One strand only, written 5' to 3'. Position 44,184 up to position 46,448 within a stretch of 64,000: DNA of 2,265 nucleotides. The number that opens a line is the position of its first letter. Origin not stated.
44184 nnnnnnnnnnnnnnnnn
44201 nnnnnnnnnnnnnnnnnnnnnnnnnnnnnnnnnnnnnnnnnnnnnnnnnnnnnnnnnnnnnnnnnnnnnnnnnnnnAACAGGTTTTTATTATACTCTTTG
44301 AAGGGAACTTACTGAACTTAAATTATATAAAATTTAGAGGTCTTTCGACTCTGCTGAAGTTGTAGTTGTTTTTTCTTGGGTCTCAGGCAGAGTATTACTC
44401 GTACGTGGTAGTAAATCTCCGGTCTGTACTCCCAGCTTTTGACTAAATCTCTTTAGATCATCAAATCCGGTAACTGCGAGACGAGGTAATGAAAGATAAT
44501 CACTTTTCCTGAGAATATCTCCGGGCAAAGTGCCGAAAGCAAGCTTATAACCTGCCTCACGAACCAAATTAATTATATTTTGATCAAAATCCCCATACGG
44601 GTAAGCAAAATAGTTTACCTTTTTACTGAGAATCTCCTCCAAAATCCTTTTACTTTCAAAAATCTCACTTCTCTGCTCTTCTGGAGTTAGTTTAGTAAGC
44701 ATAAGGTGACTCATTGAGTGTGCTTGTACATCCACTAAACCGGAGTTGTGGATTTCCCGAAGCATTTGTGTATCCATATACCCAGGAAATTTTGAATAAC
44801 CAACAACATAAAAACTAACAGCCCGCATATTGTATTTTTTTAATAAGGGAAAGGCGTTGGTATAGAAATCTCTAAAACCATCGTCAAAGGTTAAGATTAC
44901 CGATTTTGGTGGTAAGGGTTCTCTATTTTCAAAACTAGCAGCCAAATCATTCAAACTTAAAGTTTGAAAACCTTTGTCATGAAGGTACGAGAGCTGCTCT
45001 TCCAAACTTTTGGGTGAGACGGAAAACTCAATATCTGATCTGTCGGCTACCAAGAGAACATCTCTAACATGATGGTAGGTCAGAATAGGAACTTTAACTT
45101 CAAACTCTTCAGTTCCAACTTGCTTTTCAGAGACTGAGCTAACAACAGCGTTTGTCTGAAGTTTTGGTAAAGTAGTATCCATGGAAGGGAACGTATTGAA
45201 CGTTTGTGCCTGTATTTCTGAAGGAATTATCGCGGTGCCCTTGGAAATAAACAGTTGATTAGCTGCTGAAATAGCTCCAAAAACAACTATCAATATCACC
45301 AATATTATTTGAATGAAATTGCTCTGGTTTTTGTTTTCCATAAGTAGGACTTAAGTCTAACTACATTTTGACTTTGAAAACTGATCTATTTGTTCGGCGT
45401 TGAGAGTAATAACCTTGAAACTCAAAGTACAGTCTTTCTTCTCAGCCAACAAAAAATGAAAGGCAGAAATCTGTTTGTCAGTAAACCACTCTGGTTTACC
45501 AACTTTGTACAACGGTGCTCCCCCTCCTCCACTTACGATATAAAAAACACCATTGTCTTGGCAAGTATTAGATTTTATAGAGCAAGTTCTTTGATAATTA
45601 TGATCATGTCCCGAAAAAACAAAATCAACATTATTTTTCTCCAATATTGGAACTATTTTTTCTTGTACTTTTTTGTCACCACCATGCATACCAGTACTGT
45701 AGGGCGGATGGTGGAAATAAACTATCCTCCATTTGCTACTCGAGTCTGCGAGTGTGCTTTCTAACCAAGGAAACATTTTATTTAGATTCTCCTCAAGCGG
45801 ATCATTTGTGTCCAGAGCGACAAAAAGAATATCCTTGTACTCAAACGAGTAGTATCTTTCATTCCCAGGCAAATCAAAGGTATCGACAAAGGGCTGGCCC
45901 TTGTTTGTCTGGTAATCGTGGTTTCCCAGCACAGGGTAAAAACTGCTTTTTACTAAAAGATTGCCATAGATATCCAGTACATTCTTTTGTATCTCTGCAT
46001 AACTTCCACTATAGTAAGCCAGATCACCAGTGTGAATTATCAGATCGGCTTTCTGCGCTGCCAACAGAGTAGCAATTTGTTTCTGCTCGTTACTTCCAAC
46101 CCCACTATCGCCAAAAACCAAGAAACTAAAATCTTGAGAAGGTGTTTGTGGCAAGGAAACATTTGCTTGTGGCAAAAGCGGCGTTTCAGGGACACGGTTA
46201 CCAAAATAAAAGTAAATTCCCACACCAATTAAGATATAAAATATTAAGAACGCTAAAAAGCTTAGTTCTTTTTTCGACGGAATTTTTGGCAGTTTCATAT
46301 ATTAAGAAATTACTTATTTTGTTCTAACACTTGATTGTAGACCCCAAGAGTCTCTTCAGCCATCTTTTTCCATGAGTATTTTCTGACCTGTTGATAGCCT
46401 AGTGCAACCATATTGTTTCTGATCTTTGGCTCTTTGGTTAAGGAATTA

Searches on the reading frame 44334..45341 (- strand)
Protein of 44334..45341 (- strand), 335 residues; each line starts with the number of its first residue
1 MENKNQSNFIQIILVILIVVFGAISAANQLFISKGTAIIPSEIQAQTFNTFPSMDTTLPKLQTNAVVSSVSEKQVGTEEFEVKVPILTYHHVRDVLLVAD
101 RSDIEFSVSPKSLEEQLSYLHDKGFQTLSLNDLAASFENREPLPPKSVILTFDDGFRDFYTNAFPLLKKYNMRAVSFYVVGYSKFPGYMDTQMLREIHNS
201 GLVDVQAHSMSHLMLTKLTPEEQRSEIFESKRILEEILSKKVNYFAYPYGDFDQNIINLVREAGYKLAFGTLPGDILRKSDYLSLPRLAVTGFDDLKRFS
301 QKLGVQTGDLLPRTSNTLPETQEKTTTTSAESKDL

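Call 4: search_protein_families(library=pfam, proteins=[window:44334-45341:-], max_evalue=0.01)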
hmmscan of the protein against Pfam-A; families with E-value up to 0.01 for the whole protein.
window:44334-45341:- (335 aa): 1 family
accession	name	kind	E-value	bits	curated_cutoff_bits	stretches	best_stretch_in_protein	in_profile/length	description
PF01522.26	Polysacc_deac_1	-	2.8e-31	108.5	23.1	1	142-267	3-123/124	Polysaccharide deacetylase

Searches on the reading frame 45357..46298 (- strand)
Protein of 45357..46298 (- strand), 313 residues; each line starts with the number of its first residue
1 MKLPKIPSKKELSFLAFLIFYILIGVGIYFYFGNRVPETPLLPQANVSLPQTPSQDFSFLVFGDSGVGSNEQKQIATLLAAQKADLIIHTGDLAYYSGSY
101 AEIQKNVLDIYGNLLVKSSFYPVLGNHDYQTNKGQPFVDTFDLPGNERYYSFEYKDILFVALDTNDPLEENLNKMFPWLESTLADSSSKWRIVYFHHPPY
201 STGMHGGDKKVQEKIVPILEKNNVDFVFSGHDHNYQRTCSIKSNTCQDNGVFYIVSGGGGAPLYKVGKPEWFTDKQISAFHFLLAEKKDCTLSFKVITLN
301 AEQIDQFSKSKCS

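Call 4: search_protein_families(library=pfam, proteins=[window:45357-46298:-], max_evalue=0.01)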
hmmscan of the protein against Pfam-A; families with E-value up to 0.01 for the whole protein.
window:45357-46298:- (313 aa): 2 families
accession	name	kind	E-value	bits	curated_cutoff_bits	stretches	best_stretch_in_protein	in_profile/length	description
PF00149.33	Metallophos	-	2.2e-21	77.6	21.5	1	58-235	2-191/191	Calcineurin-like phosphoesterase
PF12850.12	Metallophos_2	-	6.7e-07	29.9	27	1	69-240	13-120/154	Calcineurin-like phosphoesterase superfamily domain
